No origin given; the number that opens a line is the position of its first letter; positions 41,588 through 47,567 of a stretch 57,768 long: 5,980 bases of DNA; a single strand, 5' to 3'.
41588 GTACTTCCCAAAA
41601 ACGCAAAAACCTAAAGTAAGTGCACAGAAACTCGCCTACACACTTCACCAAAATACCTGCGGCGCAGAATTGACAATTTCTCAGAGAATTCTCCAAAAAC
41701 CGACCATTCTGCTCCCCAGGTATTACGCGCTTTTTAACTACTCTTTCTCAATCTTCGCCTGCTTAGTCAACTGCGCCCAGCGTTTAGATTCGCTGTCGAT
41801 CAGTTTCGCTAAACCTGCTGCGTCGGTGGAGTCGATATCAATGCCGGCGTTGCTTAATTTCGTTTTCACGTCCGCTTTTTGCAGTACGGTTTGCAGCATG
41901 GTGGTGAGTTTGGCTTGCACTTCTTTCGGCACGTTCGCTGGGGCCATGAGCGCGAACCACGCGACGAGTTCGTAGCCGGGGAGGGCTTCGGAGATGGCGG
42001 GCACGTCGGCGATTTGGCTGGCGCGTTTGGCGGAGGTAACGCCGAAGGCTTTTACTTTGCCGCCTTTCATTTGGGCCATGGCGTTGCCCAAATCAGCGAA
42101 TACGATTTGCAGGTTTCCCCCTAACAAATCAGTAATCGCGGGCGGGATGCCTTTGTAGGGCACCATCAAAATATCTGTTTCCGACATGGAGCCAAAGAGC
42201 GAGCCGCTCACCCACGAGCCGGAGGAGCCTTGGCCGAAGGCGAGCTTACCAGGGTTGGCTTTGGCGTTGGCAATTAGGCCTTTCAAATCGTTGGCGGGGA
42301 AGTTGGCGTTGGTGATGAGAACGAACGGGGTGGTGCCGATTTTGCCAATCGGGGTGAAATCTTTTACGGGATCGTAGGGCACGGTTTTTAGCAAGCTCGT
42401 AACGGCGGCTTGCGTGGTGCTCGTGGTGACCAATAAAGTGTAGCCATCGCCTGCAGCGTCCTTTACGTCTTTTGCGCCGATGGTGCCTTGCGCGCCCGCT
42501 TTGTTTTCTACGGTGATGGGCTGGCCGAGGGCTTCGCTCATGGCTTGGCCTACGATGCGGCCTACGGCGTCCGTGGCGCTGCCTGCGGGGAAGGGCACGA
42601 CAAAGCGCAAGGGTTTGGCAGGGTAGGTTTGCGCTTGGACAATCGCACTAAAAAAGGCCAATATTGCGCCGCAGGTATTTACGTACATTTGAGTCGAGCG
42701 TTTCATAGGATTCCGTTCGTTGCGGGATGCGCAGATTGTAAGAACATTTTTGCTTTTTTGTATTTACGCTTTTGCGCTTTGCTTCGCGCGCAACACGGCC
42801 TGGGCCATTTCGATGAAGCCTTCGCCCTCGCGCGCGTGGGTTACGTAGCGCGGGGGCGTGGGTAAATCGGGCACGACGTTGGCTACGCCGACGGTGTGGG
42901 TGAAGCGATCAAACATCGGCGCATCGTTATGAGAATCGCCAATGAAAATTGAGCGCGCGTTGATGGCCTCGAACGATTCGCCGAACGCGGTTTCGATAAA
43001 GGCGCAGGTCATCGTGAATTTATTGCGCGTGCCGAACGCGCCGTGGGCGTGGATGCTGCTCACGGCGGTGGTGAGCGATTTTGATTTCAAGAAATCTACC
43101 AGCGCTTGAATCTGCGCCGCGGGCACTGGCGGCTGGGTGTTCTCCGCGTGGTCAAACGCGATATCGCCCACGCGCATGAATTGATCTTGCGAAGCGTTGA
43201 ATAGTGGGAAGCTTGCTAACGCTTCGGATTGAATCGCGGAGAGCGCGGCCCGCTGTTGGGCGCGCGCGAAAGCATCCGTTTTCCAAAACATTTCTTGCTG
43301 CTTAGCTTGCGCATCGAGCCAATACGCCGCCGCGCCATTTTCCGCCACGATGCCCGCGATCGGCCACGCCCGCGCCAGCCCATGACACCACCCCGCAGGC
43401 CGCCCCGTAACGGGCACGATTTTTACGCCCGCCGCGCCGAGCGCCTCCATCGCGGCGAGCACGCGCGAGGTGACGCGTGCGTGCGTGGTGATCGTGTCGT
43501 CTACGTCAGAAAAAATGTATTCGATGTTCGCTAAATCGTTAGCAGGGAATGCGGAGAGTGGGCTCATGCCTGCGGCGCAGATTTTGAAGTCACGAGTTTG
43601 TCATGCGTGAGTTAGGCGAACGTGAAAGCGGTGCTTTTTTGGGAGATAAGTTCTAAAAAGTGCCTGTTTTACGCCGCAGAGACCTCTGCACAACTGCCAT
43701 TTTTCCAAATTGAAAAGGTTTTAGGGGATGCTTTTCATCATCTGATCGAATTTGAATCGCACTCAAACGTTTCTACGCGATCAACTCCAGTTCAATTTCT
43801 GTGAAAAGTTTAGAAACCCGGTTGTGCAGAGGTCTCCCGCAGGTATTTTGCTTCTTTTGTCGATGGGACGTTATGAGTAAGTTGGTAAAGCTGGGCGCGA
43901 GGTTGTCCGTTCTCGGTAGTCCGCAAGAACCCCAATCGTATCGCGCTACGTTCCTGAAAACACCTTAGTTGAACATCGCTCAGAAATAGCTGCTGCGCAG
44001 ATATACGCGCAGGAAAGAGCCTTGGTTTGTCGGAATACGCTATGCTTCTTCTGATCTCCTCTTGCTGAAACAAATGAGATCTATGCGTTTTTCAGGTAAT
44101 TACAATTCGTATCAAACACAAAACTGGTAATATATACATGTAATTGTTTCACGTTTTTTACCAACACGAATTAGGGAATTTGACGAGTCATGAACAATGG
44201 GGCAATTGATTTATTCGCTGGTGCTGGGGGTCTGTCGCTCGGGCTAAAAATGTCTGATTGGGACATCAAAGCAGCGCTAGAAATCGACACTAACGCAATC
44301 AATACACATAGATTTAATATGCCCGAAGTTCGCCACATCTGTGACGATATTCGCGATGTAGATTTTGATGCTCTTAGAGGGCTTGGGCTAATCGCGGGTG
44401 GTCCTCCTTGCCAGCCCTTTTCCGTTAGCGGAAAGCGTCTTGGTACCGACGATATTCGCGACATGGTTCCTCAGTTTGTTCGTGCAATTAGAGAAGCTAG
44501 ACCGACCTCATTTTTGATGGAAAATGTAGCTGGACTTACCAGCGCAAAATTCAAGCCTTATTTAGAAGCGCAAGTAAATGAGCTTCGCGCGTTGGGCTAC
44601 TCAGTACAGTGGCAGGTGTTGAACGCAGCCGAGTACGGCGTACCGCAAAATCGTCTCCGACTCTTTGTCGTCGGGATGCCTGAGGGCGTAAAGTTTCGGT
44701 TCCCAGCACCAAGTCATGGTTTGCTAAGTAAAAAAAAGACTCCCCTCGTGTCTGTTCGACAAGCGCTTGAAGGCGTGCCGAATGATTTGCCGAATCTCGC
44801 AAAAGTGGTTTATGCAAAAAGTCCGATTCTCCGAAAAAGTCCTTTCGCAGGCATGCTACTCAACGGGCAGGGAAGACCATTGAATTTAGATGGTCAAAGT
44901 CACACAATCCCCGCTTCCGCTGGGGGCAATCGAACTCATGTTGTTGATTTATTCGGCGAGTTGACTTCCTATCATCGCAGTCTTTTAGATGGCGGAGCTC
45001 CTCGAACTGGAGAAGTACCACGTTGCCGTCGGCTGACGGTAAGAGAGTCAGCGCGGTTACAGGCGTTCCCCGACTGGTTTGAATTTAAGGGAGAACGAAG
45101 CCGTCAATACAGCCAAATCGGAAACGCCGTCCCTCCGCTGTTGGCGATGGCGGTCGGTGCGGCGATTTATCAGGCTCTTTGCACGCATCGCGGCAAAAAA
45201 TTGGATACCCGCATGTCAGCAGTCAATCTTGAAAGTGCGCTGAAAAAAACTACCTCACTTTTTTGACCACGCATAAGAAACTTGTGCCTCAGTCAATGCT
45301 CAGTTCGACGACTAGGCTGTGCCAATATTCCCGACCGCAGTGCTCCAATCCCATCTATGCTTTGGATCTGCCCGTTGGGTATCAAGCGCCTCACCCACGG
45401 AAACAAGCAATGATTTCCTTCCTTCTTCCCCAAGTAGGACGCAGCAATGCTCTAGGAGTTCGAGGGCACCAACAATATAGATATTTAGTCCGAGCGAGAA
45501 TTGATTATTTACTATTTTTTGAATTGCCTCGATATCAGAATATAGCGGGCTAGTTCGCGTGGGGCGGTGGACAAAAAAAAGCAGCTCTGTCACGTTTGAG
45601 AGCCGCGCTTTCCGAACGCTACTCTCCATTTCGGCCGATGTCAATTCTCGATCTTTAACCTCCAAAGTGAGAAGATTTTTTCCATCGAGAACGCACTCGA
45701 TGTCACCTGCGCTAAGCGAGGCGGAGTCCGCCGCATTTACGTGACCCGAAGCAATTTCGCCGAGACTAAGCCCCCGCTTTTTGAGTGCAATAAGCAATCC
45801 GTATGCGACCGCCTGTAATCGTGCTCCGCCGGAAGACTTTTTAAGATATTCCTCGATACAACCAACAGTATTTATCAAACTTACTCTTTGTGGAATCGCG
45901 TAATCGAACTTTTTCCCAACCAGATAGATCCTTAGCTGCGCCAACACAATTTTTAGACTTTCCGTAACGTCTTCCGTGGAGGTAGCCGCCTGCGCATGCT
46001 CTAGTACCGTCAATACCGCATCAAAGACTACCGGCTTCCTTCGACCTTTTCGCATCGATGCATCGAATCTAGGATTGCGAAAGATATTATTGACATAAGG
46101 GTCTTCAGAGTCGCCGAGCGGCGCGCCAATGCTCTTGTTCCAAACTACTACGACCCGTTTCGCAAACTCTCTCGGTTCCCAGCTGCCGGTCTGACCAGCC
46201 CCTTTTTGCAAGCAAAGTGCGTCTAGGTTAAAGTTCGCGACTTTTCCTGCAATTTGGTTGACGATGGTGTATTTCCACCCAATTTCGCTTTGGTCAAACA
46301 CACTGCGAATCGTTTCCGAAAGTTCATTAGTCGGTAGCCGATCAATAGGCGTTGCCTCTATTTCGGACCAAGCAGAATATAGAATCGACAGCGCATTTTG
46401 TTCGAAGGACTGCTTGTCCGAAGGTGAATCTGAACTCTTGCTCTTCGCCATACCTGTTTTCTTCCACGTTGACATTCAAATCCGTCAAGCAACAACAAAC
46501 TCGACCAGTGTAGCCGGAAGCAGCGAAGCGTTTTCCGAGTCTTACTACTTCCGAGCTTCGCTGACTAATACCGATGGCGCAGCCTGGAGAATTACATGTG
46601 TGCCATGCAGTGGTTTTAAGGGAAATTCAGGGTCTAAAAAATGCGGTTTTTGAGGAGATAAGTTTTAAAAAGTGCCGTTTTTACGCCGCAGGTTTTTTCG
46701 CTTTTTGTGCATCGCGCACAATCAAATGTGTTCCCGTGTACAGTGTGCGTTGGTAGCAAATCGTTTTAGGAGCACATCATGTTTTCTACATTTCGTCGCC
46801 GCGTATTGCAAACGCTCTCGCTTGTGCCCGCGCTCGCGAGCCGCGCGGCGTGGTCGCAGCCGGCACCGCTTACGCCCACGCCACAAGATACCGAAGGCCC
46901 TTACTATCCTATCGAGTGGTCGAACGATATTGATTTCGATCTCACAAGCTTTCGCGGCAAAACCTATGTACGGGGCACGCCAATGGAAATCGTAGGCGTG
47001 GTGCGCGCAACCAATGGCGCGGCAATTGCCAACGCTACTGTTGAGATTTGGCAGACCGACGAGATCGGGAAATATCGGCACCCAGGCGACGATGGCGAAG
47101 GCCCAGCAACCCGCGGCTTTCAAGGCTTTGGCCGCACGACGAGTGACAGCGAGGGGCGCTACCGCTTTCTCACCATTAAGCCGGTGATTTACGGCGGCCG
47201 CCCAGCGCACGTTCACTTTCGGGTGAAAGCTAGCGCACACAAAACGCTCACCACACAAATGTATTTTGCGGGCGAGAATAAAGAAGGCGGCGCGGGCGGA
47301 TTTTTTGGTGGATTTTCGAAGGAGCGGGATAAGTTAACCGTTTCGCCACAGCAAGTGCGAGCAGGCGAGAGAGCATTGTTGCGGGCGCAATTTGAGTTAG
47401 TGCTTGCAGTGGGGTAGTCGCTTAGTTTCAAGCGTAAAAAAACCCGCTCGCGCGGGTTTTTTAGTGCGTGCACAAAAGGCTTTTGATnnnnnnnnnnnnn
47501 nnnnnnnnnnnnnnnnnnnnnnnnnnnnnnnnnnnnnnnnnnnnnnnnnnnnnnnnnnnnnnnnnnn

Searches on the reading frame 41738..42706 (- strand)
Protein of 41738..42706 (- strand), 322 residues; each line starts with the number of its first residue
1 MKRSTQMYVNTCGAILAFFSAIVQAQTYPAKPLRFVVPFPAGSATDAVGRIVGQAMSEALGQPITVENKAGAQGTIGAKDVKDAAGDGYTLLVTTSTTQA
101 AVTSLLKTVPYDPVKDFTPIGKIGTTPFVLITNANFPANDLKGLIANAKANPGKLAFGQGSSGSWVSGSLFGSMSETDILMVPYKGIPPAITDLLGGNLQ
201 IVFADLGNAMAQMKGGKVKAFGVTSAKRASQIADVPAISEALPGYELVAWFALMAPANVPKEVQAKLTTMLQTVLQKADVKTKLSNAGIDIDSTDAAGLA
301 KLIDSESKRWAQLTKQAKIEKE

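Call 32: search_protein_families(library=pfam, proteins=[window:41738-42706:-], max_evalue=0.00001)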
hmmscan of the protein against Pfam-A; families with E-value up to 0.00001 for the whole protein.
window:41738-42706:- (322 aa): 1 family
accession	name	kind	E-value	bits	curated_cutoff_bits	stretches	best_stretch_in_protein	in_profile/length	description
PF03401.19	TctC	-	3.7e-59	200.9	27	1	49-316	2-271/274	Tripartite tricarboxylate transporter family receptor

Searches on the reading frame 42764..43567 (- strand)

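Call 46: search_protein_families(library=pfam, proteins=[window:42764-43567:-], max_evalue=0.00001)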
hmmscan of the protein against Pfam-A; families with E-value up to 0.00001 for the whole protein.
window:42764-43567:- (267 aa): 1 family
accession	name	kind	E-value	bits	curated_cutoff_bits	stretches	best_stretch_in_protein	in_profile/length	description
PF08282.18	Hydrolase_3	-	1.2e-11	45.3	20.9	0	18-90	1-71/255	haloacid dehalogenase-like hydrolase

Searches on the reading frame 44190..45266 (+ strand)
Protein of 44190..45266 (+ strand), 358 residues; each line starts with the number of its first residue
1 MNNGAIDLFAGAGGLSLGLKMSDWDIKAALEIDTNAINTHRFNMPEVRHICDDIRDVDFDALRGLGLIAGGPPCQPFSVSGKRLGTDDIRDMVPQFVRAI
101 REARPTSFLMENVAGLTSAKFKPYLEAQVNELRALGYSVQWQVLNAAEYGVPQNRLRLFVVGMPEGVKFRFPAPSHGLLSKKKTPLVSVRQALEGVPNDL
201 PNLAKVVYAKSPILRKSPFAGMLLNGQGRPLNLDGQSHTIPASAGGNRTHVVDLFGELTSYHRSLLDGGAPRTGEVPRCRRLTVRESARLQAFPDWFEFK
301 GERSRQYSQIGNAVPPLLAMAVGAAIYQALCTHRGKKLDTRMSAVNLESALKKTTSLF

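Call 46: search_protein_families(library=pfam, proteins=[window:44190-45266:+], max_evalue=0.00001)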
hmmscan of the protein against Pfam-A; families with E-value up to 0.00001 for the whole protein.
window:44190-45266:+ (358 aa): 1 family
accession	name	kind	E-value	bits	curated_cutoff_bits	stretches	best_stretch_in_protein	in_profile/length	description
PF00145.23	DNA_methylase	-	2.2e-68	231.5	22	1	6-327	4-323/324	C-5 cytosine-specific DNA methylase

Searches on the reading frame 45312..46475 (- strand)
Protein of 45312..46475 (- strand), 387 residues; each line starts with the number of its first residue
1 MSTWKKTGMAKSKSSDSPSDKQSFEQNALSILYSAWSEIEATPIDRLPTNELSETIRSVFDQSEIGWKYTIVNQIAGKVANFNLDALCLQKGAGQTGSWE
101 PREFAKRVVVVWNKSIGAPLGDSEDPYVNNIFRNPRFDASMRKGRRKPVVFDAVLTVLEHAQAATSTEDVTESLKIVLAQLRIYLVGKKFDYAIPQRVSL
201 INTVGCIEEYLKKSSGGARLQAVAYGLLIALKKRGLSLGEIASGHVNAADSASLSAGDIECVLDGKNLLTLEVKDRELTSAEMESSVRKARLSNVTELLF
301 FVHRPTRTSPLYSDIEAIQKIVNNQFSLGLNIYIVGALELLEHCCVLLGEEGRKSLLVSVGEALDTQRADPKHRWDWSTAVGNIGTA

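Call 46: search_protein_families(library=pfam, proteins=[window:45312-46475:-], max_evalue=0.00001)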
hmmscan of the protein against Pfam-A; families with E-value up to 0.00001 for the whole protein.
window:45312-46475:- (387 aa): 1 family
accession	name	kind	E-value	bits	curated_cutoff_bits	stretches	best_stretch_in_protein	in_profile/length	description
PF09566.16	RE_SacI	-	4e-23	83.2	19.3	1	50-301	26-273/276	SacI restriction endonuclease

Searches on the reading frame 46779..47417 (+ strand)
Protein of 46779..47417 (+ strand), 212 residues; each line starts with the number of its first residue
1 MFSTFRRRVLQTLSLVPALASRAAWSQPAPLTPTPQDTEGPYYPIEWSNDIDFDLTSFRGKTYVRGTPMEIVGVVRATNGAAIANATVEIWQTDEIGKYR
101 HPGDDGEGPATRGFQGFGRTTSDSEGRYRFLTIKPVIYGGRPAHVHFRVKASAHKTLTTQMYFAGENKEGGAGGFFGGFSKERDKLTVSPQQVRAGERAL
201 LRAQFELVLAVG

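Call 46: search_protein_families(library=pfam, proteins=[window:46779-47417:+], max_evalue=0.00001)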
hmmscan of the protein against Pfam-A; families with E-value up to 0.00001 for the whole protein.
window:46779-47417:+ (212 aa): 1 family
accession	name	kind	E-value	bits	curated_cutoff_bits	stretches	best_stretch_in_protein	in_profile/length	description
PF00775.27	Dioxygenase_C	-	9.4e-25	87.6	27.3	1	39-209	2-180/182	Dioxygenase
